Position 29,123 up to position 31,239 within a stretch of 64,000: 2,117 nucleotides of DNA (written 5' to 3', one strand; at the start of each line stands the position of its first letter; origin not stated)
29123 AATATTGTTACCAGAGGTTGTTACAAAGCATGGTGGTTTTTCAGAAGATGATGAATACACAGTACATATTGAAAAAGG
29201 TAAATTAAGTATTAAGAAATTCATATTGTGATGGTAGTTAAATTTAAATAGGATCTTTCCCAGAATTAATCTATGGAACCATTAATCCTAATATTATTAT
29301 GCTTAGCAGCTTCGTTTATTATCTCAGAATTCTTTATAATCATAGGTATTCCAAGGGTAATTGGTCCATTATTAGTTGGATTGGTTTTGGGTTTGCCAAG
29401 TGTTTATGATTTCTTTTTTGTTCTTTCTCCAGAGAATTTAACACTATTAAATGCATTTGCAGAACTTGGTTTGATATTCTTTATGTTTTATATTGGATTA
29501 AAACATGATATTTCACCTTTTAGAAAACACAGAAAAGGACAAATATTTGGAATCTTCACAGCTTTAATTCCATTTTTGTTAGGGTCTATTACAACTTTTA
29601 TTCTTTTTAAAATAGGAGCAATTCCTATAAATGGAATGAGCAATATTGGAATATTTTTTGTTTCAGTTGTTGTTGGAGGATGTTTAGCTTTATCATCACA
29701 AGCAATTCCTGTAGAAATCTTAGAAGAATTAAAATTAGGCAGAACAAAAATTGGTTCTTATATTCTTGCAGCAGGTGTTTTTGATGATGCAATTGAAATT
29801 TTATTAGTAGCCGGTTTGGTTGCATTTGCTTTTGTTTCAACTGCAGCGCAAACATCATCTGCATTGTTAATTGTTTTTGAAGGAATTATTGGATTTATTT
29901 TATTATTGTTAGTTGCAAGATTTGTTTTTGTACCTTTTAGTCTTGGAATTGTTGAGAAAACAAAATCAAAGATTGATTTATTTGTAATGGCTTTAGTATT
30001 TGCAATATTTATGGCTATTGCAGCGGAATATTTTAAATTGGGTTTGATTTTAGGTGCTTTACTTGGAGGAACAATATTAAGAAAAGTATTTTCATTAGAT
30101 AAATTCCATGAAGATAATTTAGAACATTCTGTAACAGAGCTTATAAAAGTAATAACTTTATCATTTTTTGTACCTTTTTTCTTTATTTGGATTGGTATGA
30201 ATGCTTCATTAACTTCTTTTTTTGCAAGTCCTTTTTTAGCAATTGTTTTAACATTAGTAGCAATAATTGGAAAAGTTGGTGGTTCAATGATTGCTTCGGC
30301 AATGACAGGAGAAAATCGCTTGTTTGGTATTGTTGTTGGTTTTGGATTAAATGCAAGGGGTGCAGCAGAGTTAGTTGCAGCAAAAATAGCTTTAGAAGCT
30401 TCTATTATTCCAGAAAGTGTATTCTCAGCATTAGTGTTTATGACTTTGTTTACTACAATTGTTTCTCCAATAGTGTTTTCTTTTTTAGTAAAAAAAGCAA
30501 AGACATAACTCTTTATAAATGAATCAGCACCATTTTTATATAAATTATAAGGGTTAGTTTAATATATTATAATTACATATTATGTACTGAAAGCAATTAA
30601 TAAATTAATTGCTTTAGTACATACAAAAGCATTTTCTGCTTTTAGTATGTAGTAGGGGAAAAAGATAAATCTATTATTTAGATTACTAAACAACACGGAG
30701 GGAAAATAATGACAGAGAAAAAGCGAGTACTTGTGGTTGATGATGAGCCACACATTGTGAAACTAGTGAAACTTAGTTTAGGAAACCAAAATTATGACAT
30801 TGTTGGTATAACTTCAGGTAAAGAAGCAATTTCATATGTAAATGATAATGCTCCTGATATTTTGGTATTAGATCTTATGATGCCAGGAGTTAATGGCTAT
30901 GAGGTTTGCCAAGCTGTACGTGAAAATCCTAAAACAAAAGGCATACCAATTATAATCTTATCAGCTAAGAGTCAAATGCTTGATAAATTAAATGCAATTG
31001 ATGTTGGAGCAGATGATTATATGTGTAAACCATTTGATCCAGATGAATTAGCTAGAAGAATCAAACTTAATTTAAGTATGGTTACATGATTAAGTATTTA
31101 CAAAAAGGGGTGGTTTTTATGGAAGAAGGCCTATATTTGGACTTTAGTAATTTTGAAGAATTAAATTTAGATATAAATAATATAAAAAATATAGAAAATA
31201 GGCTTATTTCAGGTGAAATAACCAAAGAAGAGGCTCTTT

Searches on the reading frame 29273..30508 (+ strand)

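Call 44: search_protein_families(library=pfam, proteins=[window:29273-30508:+], max_evalue=0.001)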
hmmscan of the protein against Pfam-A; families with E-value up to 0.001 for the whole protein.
window:29273-30508:+ (411 aa): 1 family
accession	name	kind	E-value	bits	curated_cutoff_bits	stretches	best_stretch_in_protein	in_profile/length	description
PF00999.27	Na_H_Exchanger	-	2.5e-41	142.2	26.2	1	13-408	4-375/375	Sodium/hydrogen exchanger, transmembrane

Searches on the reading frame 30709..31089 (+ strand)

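Call 44: search_protein_families(library=pfam, proteins=[window:30709-31089:+], max_evalue=0.001)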
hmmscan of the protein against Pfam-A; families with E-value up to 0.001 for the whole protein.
window:30709-31089:+ (126 aa): 1 family
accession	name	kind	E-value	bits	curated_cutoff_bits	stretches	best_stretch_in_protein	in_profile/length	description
PF00072.30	Response_reg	-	5.7e-30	104.2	30.2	1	7-118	1-110/111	Response regulator receiver domain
